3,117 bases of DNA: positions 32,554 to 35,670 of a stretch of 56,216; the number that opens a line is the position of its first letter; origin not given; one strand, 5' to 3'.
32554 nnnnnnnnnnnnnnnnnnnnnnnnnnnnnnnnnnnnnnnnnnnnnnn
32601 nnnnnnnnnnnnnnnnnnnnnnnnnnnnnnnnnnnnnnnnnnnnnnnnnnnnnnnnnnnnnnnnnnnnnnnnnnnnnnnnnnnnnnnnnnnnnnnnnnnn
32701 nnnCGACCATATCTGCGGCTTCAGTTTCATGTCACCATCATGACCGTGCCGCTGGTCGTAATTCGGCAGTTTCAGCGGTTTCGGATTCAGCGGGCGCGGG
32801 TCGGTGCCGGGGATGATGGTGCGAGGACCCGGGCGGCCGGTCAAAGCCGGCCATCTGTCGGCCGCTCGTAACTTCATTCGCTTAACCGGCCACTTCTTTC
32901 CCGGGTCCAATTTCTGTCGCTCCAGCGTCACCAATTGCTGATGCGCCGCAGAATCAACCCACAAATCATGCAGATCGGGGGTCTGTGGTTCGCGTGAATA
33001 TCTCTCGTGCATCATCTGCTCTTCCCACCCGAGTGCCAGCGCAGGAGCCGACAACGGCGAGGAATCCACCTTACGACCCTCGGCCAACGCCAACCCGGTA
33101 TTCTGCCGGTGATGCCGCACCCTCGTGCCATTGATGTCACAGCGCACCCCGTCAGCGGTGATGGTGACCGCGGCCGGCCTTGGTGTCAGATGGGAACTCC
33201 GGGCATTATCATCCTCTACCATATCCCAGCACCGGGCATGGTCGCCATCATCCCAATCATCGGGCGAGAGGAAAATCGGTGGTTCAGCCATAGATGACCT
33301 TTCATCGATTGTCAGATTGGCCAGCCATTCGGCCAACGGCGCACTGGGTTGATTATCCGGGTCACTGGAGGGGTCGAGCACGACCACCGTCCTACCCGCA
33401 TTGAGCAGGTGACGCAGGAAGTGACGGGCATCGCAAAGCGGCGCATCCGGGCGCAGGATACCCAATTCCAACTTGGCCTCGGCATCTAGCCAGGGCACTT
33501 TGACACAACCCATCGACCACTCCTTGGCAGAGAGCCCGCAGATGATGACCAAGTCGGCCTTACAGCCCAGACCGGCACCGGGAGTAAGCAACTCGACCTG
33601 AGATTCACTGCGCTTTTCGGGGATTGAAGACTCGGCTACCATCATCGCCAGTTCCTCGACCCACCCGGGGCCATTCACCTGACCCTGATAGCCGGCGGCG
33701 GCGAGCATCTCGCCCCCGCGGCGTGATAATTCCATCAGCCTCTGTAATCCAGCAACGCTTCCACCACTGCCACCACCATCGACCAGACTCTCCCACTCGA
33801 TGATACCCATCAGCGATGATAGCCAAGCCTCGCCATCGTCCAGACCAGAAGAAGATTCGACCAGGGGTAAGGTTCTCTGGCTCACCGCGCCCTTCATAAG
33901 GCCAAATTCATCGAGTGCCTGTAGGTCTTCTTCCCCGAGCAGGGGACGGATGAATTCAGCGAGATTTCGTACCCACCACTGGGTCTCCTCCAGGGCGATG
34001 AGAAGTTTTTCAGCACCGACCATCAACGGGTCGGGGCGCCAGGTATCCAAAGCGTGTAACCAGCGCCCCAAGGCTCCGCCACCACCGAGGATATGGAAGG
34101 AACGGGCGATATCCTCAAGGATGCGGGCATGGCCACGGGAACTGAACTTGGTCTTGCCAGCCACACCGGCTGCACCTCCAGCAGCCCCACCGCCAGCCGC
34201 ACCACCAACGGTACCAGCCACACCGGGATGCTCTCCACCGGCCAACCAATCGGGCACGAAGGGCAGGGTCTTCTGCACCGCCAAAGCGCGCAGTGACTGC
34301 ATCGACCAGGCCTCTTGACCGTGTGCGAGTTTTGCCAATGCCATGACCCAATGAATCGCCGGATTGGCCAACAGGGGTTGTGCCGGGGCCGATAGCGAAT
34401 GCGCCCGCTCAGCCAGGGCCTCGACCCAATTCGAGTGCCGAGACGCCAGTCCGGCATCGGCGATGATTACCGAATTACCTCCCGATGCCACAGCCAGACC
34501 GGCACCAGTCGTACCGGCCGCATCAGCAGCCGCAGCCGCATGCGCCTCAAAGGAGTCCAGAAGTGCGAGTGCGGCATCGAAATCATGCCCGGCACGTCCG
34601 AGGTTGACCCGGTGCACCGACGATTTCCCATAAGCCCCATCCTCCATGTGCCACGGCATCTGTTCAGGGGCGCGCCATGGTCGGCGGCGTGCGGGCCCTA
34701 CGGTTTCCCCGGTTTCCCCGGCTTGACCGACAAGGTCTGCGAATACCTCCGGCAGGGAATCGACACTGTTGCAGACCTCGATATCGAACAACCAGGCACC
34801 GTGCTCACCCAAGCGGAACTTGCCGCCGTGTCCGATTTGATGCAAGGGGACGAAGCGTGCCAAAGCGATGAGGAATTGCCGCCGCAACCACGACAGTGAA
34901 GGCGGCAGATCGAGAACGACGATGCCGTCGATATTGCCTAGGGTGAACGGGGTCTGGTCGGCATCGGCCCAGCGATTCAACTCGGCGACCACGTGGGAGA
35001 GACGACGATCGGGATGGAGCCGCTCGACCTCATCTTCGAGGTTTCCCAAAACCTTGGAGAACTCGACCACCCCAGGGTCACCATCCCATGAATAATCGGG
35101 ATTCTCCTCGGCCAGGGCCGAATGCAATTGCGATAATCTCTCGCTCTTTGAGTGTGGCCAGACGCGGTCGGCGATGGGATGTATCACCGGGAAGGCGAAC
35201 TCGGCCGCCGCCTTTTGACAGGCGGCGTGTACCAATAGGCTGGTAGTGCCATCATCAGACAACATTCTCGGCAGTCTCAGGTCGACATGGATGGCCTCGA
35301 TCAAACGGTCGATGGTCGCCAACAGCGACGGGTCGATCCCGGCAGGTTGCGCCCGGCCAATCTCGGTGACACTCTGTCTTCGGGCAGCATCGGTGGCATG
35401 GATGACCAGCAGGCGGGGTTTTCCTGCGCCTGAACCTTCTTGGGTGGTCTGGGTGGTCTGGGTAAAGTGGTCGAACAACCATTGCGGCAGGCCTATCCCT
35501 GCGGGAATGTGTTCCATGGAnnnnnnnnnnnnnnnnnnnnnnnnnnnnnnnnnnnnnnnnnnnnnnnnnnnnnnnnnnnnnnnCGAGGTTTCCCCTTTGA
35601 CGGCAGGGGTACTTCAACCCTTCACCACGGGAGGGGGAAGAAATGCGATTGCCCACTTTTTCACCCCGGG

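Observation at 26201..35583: Oversized AddAB-type helicase-nuclease pair in an archaeal genome, with Cys-flanked nuclease domains in both subunits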

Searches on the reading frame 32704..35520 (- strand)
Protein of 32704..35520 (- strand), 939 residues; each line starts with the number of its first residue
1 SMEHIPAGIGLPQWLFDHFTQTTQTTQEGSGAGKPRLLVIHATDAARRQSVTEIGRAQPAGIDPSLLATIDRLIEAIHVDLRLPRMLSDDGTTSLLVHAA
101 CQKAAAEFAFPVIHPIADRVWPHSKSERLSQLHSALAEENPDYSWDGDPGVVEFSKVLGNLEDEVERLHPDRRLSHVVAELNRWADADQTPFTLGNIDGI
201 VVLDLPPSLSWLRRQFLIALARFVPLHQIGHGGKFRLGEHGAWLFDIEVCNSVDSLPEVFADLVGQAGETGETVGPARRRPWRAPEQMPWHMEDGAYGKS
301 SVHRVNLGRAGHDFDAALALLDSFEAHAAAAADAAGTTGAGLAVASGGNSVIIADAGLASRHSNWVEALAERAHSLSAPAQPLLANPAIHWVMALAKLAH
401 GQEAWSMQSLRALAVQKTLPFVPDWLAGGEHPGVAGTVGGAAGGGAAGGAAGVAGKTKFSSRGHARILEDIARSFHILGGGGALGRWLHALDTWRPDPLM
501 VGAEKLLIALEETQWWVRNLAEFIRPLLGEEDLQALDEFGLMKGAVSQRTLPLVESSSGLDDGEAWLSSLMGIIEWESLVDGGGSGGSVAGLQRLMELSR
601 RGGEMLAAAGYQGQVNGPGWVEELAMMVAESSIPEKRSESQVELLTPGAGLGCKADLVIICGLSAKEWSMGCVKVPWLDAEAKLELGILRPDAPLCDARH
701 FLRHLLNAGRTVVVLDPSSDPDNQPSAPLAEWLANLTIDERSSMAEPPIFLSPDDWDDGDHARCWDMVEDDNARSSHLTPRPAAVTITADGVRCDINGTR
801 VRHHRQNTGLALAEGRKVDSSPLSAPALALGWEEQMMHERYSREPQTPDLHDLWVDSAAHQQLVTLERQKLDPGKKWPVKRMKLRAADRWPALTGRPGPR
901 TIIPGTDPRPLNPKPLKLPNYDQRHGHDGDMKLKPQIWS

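Call 35: predict_structure(alignment_id=A3)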
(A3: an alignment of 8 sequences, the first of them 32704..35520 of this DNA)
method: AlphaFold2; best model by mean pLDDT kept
length: 939 residues; sequences in the alignment: 8
mean_pLDDT: 55.1   pTM: 0.38
mean pLDDT of the five models: 55.1, 48.3, 44.4, 43.6, 43.1
residues with pLDDT >= 90: 21; 70-90: 243; 50-70: 243; < 50: 432
segments of 3 or more residues with pLDDT < 50: 1-8, 24-33, 61-94, 109-129, 167-169, 205-210, 228-312, 336-347, 435-457, 583-585, 636-639, 670-696, 718-731, 756-787, 795-820, 825-834, 836-939
pLDDT, mean of each block of 10 residues (from residue 1): 41 65 46 55 64 64 41 39 36 51 51 39 41 56 53 55 52 65 67 58 47 59 54 29 28 36 33 30 26 25 27 66 77 50 43 79 80 67 81 87 85 70 73 46 29 44 85 85 89 85 85 90 89 88 86 65 86 82 63 85 68 81 83 59 74 74 59 35 34 47 66 60 42 52 59 51 35 33 47 44 27 33 47 48 39 45 36 36 37 36 29 30 30 27
secondary structure, 60 per line:
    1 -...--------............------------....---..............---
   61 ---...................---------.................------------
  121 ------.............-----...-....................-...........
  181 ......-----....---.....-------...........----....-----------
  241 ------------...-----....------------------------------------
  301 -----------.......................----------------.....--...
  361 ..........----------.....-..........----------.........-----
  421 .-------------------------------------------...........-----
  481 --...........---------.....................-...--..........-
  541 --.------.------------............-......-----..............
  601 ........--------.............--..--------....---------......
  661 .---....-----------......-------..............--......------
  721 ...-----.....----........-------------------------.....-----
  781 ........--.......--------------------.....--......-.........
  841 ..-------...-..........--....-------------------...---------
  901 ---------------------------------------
elements in order (helices of 4 or more, strands of 3 or more residues): H13-24 E37-40 H44-57 H64-82 H92-108 H127-139 H149-168 H170-186 H192-195 E199-203 H211-221 E226-229 H261-264 H312-334 E351-355 H358-370 H387-396 H407-415 H465-475 H483-493 H503-523 H530-539 H563-573 H576-581 H587-608 H617-629 E642-645 E655-661 H665-668 H680-685 H693-706 E709-714 H729-733 H738-745 H771-775 E781-788 E791-797 E818-822 H825-830 H832-842 E854-856 H857-863 H866-869 E889-891

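Call 37: search_protein_representatives(alignment_id=A3)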
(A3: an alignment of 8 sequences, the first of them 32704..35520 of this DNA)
Query: 8 sequences, 887 profile positions. Proteins with E-value up to 0.001 (for the whole library): 183; up to 1e-10: 113; up to 1e-30: 56. The best 150 are listed.
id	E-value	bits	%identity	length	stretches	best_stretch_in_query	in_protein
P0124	0.0e+00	1483.7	-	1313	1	1-887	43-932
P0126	0.0e+00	1357.7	-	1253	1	1-887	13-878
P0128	5.1e-247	839.0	-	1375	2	1-887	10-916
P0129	2.5e-234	797.0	-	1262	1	1-887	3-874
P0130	8.4e-222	755.5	-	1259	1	1-887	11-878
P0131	2.7e-217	740.6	-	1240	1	1-887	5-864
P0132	7.0e-217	739.3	-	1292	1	1-887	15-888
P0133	4.2e-204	697.0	-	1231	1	1-887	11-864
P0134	4.5e-202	690.3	-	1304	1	1-887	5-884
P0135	2.1e-195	668.2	-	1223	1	1-887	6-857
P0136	2.6e-190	651.3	-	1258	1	3-887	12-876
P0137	1.1e-179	616.2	-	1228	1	1-880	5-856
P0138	2.3e-177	608.5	-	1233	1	1-887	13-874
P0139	1.0e-170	586.5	-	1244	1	7-887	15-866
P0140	2.4e-169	581.9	-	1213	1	1-868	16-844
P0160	1.5e-70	255.0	-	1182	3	288-697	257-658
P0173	2.6e-40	155.0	-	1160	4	283-700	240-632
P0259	2.3e-06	42.7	-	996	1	584-691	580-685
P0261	2.5e-06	42.5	-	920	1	503-692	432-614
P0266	1.3e-05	40.2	-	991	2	553-685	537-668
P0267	1.6e-05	39.9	-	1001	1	545-696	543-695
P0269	3.3e-05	38.9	-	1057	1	583-674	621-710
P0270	4.0e-05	38.6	-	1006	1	552-686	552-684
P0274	6.2e-05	38.0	-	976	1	479-684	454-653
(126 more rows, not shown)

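Call 39: fold_search(model_id=the predicted structure, library=pdb)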
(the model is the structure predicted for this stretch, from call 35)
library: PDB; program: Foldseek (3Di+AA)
matches with E <= 10: 141; with E <= 0.001: 33
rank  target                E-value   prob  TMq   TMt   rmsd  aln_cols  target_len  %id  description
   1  3u44_B                1.2e-05  1.00  0.21  0.18  17.8       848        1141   10  Crystal structure of AddAB-DNA complex (released 2012-03-21)
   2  4cei_B                1.3e-05  1.00  0.22  0.19  17.1       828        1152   10  Crystal structure of ADPNP-bound AddAB with a forked DNA substrate (released 2014-03-12)
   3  7mr4_C                1.6e-05  1.00  0.21  0.19  18.8       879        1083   12  Cryo-EM structure of RecBCD-DNA complex with undocked RecBNuc and flexible RecD (released 2021-07-28)
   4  4cej_B                1.9e-05  1.00  0.22  0.19  17.2       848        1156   11  Crystal structure of AddAB-DNA-ADPNP complex at 3 Angstrom resolution (released 2014-03-12)
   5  4ceh_B                2.5e-05  1.00  0.21  0.18  17.8       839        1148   11  Crystal structure of AddAB with a forked DNA substrate (released 2014-03-12)
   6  7sjr_A                2.5e-05  1.00  0.19  0.19  16.6       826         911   13  Cryo-EM structure of AdnA-AdnB(W325A) in complex with DNA and AMPPNP (released 2021-12-22)
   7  3u4q_B                3.0e-05  1.00  0.21  0.18  17.1       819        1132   10  Structure of AddAB-DNA complex at 2.8 angstroms (released 2012-03-21)
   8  2is6_A                5.3e-05  1.00  0.18  0.23  21.2       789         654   11  Crystal structure of UvrD-DNA-ADPMgF3 ternary complex (released 2007-01-09)
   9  4c2u_A                6.1e-05  1.00  0.21  0.27  20.1       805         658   12  Crystal structure of Deinococcus radiodurans UvrD in complex with DNA, Form 1 (released 2013-10-30)
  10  9dci_A                6.8e-05  0.99  0.16  0.19  21.2       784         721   13  Mycobacterium tuberculosis UvrD1 dimer: apo compact conformation. (released 2025-03-19)
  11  7mr1_C                7.2e-05  0.99  0.21  0.18  19.3       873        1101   11  Cryo-EM structure of RecBCD with undocked RecBNuc and flexible RecD C-terminus (released 2021-07-28)
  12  2is4_A                1.1e-04  1.00  0.18  0.23  20.7       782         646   11  Crystal structure of UvrD-DNA-ADPNP ternary complex (released 2007-01-09)
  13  4c2t_A                1.3e-04  1.00  0.20  0.26  20.0       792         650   11  Crystal structure of full length Deinococcus radiodurans UvrD in complex with DNA (released 2013-10-30)
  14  2is2_A                1.3e-04  1.00  0.20  0.27  19.6       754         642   11  Crystal structure of UvrD-DNA binary complex (released 2007-01-09)
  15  4c2t_D                1.6e-04  1.00  0.19  0.25  20.6       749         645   12  Crystal structure of full length Deinococcus radiodurans UvrD in complex with DNA (released 2013-10-30)
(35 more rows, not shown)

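Call 40: search_protein_families(library=ncbifam, proteins=[P0259, P0261, P0266, P0267, P0269, P0270, P0274, P0160, P0173], max_evalue=0.001)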
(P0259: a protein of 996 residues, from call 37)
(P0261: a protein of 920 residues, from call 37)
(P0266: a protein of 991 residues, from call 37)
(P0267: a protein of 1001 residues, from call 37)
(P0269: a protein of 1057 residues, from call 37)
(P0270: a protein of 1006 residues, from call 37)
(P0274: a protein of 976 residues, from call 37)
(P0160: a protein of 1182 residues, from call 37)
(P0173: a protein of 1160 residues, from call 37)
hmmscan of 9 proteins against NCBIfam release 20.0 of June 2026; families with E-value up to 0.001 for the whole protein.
P0259 (996 aa): 1 family
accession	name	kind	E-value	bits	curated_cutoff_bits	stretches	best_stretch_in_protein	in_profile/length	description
TIGR02786.1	addB_alphas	equivalog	4.3e-153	511.7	486.5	1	22-965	3-993/1024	double-strand break repair protein AddB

P0261 (920 aa): 3 families
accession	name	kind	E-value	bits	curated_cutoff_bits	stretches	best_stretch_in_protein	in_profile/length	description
TIGR02786.1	addB_alphas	equivalog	2.9e-34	118.4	486.5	2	405-842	503-927/1024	double-strand break repair protein AddB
TIGR03623.1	TIGR03623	subfamily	8.6e-25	87.1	299.6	1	478-881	425-824/876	probable DNA repair protein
TIGR02773.1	addB_Gpos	equivalog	9.2e-05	20.2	903.7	0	785-836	926-978/1159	helicase-exonuclease AddAB subunit AddB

P0266 (991 aa): 2 families
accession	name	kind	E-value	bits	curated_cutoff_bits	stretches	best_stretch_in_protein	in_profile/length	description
TIGR02786.1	addB_alphas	equivalog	8.3e-260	865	486.5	1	4-985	2-1023/1024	double-strand break repair protein AddB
TIGR03623.1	TIGR03623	subfamily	1.6e-19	69.6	299.6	2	736-905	616-784/876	probable DNA repair protein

P0267 (1001 aa): 3 families
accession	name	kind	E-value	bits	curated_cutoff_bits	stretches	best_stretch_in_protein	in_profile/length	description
TIGR02786.1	addB_alphas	equivalog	2.7e-217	724.3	486.5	1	11-994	1-1024/1024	double-strand break repair protein AddB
TIGR03623.1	TIGR03623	subfamily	7.7e-13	47.5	299.6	1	420-889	297-765/876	probable DNA repair protein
TIGR02774.1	rexB_recomb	equivalog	2e-05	23.2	718.35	1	727-791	742-804/1076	ATP-dependent nuclease subunit B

P0269 (1057 aa): 2 families
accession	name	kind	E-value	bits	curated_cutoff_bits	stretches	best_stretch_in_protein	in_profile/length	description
TIGR02786.1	addB_alphas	equivalog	0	1066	486.5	1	3-1038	1-1023/1024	double-strand break repair protein AddB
TIGR03623.1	TIGR03623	subfamily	3.7e-12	45.3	299.6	2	861-971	702-798/876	probable DNA repair protein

P0270 (1006 aa): 2 families
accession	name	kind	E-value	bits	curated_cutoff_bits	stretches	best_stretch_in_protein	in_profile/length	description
TIGR02786.1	addB_alphas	equivalog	0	1032.5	486.5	1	5-997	1-1023/1024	double-strand break repair protein AddB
TIGR03623.1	TIGR03623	subfamily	7.5e-19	67.4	299.6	1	571-918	442-784/876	probable DNA repair protein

P0274 (976 aa): 3 families
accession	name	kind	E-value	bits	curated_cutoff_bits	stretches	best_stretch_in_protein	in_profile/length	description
TIGR02786.1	addB_alphas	equivalog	1.3e-46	159.3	486.5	1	239-894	272-928/1024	double-strand break repair protein AddB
TIGR03623.1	TIGR03623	subfamily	4.2e-16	58.3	299.6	1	460-965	357-875/876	probable DNA repair protein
TIGR02773.1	addB_Gpos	equivalog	2.2e-07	28.9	903.7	0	602-656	631-685/1159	helicase-exonuclease AddAB subunit AddB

P0160 (1182 aa): 0 families

P0173 (1160 aa): 0 families

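Call 64: find_encoding_contigs(protein=P0269, flank=6000, max_places=2)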
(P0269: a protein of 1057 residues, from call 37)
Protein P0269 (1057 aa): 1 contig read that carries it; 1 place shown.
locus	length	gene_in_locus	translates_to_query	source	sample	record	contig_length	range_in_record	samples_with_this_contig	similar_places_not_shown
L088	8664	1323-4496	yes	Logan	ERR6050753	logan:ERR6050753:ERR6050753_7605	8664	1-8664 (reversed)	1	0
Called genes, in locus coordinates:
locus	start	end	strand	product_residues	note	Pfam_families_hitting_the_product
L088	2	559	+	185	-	?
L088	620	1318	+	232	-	PF00483:NTP_transferase, PF12804:NTP_transf_3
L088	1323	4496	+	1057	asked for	PF12705:PDDEXK_1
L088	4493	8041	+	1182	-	PF00580:UvrD-helicase, PF13245:AAA_19, PF13361:UvrD_C, PF13538:UvrD_C_2 (faint), PF12705:PDDEXK_1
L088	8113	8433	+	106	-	PF00085:Thioredoxin, PF00578:AhpC-TSA (faint), PF14595:Thioredoxin_9 (weak), PF13098:Thioredoxin_2, PF13905:Thioredoxin_8 (weak)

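Call 78: find_encoding_contigs(protein=P0160, flank=7000, max_places=2)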
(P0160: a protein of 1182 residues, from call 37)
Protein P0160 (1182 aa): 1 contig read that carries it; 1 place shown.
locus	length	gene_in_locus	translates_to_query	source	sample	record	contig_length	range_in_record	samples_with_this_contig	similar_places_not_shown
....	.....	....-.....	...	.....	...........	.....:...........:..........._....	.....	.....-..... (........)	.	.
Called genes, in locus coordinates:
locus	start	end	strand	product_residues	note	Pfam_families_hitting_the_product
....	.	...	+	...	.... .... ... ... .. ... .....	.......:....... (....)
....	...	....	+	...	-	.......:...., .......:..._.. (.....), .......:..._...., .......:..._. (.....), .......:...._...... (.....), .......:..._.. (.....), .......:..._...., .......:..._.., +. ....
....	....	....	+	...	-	-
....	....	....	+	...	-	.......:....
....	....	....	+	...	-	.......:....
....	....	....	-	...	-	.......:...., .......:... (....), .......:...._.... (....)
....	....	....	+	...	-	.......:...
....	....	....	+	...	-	-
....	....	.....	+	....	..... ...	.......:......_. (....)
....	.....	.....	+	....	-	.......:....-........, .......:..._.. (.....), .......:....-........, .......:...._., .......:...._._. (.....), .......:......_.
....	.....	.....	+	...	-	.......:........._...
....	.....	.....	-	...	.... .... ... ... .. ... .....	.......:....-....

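Call 79: find_encoding_contigs(protein=P0173, flank=7000, max_places=2)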
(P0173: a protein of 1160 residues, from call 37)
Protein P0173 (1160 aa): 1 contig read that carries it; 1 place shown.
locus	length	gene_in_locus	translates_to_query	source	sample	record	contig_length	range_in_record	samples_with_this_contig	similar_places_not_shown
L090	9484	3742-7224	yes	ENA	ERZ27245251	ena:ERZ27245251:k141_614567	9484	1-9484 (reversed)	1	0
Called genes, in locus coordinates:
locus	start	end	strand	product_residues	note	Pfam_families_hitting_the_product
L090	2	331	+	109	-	PF18204:PGF-CTERM (faint)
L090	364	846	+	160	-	PF14478:DUF4430 (weak)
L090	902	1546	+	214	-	-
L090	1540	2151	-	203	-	PF00730:HhH-GPD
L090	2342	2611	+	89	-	PF01981:PTH2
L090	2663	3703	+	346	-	PF01212:Beta_elim_lyase, PF00202:Aminotran_3 (faint), PF00155:Aminotran_1_2 (weak)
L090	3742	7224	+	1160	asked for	PF12705:PDDEXK_1 (weak)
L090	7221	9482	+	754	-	?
